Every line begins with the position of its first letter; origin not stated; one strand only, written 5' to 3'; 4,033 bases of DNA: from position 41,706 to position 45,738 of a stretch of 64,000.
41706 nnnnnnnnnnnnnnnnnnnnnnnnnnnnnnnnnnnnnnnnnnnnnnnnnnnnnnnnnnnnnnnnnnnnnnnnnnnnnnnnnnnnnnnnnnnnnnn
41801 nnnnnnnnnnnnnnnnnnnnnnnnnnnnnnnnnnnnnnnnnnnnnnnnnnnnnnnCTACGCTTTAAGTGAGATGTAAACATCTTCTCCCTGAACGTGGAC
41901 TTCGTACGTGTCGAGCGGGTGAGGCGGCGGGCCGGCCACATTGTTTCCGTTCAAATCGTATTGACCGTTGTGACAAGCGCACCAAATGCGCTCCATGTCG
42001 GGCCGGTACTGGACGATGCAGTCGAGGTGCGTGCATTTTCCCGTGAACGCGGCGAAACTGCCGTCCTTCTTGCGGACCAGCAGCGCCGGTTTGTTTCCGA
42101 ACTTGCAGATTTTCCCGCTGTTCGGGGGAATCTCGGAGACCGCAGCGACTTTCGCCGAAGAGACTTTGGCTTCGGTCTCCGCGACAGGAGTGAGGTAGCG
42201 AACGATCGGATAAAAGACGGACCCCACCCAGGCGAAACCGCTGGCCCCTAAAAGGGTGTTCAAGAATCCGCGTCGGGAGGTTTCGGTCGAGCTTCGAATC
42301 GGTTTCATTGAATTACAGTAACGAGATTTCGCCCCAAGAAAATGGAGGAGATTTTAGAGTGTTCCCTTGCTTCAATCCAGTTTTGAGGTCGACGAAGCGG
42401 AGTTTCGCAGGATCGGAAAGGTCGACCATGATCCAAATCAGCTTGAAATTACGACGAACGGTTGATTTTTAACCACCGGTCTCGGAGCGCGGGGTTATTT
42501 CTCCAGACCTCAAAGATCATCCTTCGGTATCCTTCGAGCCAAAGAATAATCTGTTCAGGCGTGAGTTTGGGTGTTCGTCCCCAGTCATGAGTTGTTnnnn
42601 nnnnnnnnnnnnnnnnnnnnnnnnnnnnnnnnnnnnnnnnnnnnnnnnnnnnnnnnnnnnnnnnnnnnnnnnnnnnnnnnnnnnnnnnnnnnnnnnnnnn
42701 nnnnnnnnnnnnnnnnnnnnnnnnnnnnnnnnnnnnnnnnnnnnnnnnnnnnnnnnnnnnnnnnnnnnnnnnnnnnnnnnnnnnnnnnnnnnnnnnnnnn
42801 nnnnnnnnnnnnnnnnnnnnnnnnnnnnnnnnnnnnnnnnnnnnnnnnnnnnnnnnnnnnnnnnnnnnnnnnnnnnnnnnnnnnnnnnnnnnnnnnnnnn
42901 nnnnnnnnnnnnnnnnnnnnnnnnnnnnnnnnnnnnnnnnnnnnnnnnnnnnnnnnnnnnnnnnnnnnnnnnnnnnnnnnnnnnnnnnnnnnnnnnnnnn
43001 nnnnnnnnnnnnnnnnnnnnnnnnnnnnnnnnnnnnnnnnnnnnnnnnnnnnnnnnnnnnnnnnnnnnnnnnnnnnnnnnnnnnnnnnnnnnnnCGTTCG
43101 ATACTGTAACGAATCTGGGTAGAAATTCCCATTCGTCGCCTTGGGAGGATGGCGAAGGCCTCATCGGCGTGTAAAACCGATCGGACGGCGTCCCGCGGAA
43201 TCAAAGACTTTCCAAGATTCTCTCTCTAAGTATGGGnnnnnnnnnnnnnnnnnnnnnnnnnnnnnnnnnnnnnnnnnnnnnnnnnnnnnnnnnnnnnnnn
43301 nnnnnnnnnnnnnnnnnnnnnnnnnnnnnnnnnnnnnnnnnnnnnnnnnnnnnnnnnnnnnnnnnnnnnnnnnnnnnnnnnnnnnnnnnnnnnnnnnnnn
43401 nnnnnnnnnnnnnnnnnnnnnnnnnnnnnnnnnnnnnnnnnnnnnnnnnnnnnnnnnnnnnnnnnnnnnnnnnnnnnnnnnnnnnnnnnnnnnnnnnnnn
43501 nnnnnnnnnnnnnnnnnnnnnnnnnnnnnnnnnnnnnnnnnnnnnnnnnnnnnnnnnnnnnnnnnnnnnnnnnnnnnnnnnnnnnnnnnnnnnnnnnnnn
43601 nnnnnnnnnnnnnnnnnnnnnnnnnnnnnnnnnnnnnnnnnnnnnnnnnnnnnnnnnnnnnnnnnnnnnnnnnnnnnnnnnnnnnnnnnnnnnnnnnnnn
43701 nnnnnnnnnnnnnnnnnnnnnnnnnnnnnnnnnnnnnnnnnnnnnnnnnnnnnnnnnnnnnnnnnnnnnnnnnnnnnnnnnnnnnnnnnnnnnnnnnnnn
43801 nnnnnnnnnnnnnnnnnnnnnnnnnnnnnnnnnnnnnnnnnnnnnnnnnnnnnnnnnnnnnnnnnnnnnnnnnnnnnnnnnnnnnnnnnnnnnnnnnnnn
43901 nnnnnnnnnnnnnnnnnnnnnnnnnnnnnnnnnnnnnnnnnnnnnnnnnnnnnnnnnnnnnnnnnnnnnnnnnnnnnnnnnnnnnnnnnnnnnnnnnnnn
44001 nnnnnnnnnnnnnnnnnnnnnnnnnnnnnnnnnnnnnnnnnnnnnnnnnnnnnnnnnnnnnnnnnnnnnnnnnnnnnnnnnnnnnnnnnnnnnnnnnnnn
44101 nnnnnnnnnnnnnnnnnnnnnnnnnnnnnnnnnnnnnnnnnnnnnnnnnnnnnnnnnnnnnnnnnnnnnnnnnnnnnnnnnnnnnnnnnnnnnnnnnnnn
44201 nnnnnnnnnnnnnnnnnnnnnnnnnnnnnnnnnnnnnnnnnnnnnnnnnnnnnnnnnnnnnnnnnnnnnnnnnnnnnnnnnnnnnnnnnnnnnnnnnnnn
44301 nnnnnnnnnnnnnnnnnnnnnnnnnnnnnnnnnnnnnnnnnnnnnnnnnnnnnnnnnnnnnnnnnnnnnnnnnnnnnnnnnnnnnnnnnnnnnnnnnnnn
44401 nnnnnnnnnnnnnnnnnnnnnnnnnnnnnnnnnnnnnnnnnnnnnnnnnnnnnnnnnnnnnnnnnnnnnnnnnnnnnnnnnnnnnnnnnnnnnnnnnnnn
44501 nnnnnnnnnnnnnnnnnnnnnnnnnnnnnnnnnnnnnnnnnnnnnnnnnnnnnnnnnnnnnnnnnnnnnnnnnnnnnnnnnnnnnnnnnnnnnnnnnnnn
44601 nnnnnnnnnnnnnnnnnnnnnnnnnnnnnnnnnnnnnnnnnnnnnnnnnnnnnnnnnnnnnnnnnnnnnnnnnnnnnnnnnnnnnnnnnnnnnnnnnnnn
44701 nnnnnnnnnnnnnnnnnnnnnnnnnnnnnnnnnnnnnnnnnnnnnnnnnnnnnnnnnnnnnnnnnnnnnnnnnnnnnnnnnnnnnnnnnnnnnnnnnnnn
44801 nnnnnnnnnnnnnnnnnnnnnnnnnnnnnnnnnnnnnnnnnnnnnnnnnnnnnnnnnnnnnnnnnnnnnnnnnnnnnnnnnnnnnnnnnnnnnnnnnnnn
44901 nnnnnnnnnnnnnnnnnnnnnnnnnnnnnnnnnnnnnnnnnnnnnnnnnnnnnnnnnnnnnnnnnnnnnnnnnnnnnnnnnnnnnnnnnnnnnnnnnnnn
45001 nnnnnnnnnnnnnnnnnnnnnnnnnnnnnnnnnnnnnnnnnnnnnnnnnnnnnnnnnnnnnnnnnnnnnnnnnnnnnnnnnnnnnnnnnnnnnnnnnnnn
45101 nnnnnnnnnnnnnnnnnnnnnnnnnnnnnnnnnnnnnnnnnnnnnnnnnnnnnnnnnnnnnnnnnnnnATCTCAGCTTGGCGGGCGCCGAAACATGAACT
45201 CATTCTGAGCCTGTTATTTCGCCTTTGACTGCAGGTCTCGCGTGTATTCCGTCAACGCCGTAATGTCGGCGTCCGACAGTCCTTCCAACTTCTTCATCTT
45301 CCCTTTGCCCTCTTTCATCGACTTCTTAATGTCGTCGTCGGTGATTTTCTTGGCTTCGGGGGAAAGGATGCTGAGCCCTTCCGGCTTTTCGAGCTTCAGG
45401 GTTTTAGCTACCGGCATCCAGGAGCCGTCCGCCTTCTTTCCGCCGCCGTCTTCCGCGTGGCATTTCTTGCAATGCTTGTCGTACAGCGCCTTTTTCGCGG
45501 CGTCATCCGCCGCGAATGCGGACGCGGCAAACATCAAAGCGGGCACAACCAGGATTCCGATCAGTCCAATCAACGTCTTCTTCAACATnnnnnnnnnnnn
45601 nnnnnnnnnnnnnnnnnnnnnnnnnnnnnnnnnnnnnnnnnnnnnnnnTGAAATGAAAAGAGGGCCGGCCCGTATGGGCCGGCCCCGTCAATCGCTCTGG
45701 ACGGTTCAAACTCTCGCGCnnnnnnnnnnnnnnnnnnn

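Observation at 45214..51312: Complete porin-cytochrome extracellular-electron-transfer operon (barrel, nonaheme, 1147-aa surface cytochrome, monoheme c)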

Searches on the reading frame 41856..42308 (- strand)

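Call 4: search_protein_families(library=pfam, proteins=[window:41856-42308:-], max_evalue=0.1)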
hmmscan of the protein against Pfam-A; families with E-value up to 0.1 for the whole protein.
window:41856-42308:- (150 aa): 3 families
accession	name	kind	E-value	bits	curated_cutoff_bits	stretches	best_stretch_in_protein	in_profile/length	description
PF00355.32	Rieske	-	7.1e-14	51.9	20.3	1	53-136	4-88/88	Rieske [2Fe-2S] domain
PF25471.1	TM_PetC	-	7.7e-06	26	37.1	1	10-46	7-43/48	Iron-sulfur subunit PetC transmembrane anchor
PF13806.12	Rieske_2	-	6.5e-05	23.2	27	1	53-146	4-103/104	Rieske-like [2Fe-2S] domain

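Call 5: search_protein_families(library=ncbifam, proteins=[window:41856-42308:-], max_evalue=0.1)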
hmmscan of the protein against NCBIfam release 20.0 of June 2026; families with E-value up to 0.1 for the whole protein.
window:41856-42308:- (150 aa): 14 families
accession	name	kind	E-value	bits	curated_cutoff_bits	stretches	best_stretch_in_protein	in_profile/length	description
NF045928.1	Cytb6fFeSPetC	equivalog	1.9e-19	69.7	250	1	7-146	9-163/179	cytochrome b6-f complex iron-sulfur subunit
NF010001.0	PRK13474.1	subfamily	4.5e-18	65.2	154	1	7-147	9-162/178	cytochrome b6-f complex iron-sulfur subunit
TIGR01416.1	Rieske_proteo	equivalog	1.2e-17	64.4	97.4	2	82-142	106-170/176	ubiquinol-cytochrome c reductase iron-sulfur subunit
NF007422.0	PRK09965.1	equivalog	2e-08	34.2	113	1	53-149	5-101/106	bifunctional 3-phenylpropionate/cinnamic acid dioxygenase ferredoxin subunit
NF042948.2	3PPDioc_HcaC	equivalog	1e-06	29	150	1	63-149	13-103/105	3-phenylpropionate/cinnamic acid dioxygenase ferredoxin subunit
NF041174.1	SDX_Thmprot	equivalog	1.3e-06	28.5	170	1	69-128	20-80/109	sulredoxin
NF050121.1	bc1_QcrA_actin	exception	3.9e-06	26.6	275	1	84-142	239-300/319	cytochrome bc1 complex Rieske iron-sulfur subunit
TIGR02694.1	arsenite_ox_S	equivalog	4.2e-05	23.5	95.65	1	69-141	36-109/129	arsenate reductase (azurin) small subunit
NF042946.1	3PPDioc_HcaE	equivalog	0.00056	19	830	1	57-123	45-114/450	3-phenylpropionate/cinnamic acid dioxygenase subunit alpha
TIGR02378.1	nirD_assim_sml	equivalog_domain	0.00067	19.8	74.65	1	53-147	4-104/105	nitrite reductase small subunit NirD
NF041684.1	ant_diox_AndAc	equivalog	0.0023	16.6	750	1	65-124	62-123/418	anthranilate 1,2-dioxygenase large subunit AndAc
TIGR02377.1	MocE_fam_FeS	subfamily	0.0038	17.2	136.15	1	77-147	28-100/101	MocE family 2Fe-2S type ferredoxin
NF058607.1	GlBtMonoOxGbcA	equivalog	0.0049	15.4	670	1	58-122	63-130/420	glycine betaine monooxygenase oxygenase subunit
NF041683.1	ant_diox_AndAb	equivalog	0.02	15.1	150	1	53-147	4-99/100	anthranilate 1,2-dioxygenase ferredoxin subunit AndAb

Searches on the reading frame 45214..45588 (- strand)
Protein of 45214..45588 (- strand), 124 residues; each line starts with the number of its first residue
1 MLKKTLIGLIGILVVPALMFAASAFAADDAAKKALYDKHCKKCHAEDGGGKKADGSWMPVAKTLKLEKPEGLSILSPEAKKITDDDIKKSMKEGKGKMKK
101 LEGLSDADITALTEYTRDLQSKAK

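Call 4: search_protein_families(library=pfam, proteins=[window:45214-45588:-], max_evalue=0.1)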
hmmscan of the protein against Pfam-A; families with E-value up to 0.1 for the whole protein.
window:45214-45588:- (124 aa): 3 families
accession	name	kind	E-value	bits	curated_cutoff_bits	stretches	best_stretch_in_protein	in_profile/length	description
PF00034.26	Cytochrom_C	-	2.4e-10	42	21.3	1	33-118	5-88/90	Cytochrome c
PF13442.11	Cytochrome_CBB3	-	3.5e-09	37.3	27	1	30-115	4-67/68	Cytochrome C oxidase, cbb3-type, subunit III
PF25257.1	DUF7858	-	0.035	14.5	27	1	33-109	51-124/170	Family of unknown function (DUF7858)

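Call 5: search_protein_families(library=ncbifam, proteins=[window:45214-45588:-], max_evalue=0.1)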
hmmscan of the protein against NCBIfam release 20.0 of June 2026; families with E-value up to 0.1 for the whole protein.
window:45214-45588:- (124 aa): 10 families
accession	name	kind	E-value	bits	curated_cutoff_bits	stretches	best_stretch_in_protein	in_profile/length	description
NF045930.1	Cytc6PetJCyano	equivalog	9.8e-08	31.9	135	1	6-116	5-102/110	cytochrome c6 PetJ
NF045774.1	cytochro_C551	exception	2.7e-05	24.1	118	0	27-51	37-61/110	cytochrome c551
TIGR00782.1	ccoP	equivalog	0.0012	18.3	179.95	1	31-120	205-282/285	cytochrome-c oxidase, cbb3-type subunit III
NF049874.1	PdsA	exception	0.0018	18.2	330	1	26-117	116-195/198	periplasmic diheme shuttle PdsA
NF050122.1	bc1_QcrC_actin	exception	0.0028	17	200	1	8-57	19-69/253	cytochrome bc1 complex diheme cytochrome c subunit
NF011054.0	PRK14486.1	equivalog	0.0052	16.3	447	1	30-121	216-292/294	putative bifunctional cbb3-type cytochrome c oxidase subunit II/cytochrome c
NF052248.1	SorU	equivalog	0.0057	16.9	100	1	83-115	38-71/72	SorU family sulfite dehydrogenase c-type cytochrome subunit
NF047727.1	4hemeCytCCctA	equivalog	0.023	14.8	180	1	1-56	1-54/109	tetraheme c-type cytochrome CctA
NF045773.1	cytochro_C550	exception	0.049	13.6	125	0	80-115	81-115/118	cytochrome c550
NF040606.1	CytoC_perox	subfamily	0.052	12.7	150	1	32-106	301-360/524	di-heme-cytochrome C peroxidase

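Call 42: search_solved_structures(query=window:45214-45588:-, max_evalue=0.01, show_alignments=2)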
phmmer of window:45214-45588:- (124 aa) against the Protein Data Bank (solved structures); distinct sequences matched with E-value up to 0.01: 6.
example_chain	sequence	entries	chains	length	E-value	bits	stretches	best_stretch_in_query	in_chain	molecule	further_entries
8yts_A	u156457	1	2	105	0.00022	24.6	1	3-87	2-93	Cytochrome C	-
5lo9_A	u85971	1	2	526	0.0013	22.1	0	28-56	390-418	Cytochrome C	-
6h5l_B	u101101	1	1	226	0.0019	21.5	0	33-93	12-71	Conserved hypothetical cytochrome protein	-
9l08_A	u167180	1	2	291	0.002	21.5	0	27-119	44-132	Covalently Connected Cytochrome c555 trimer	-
7o38_A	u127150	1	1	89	0.0039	20.5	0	33-122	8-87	Cytochrome c-552 Ks_3357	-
8hdd_B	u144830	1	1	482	0.0055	20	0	3-67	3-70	Glucose dehydrogenase beta subunit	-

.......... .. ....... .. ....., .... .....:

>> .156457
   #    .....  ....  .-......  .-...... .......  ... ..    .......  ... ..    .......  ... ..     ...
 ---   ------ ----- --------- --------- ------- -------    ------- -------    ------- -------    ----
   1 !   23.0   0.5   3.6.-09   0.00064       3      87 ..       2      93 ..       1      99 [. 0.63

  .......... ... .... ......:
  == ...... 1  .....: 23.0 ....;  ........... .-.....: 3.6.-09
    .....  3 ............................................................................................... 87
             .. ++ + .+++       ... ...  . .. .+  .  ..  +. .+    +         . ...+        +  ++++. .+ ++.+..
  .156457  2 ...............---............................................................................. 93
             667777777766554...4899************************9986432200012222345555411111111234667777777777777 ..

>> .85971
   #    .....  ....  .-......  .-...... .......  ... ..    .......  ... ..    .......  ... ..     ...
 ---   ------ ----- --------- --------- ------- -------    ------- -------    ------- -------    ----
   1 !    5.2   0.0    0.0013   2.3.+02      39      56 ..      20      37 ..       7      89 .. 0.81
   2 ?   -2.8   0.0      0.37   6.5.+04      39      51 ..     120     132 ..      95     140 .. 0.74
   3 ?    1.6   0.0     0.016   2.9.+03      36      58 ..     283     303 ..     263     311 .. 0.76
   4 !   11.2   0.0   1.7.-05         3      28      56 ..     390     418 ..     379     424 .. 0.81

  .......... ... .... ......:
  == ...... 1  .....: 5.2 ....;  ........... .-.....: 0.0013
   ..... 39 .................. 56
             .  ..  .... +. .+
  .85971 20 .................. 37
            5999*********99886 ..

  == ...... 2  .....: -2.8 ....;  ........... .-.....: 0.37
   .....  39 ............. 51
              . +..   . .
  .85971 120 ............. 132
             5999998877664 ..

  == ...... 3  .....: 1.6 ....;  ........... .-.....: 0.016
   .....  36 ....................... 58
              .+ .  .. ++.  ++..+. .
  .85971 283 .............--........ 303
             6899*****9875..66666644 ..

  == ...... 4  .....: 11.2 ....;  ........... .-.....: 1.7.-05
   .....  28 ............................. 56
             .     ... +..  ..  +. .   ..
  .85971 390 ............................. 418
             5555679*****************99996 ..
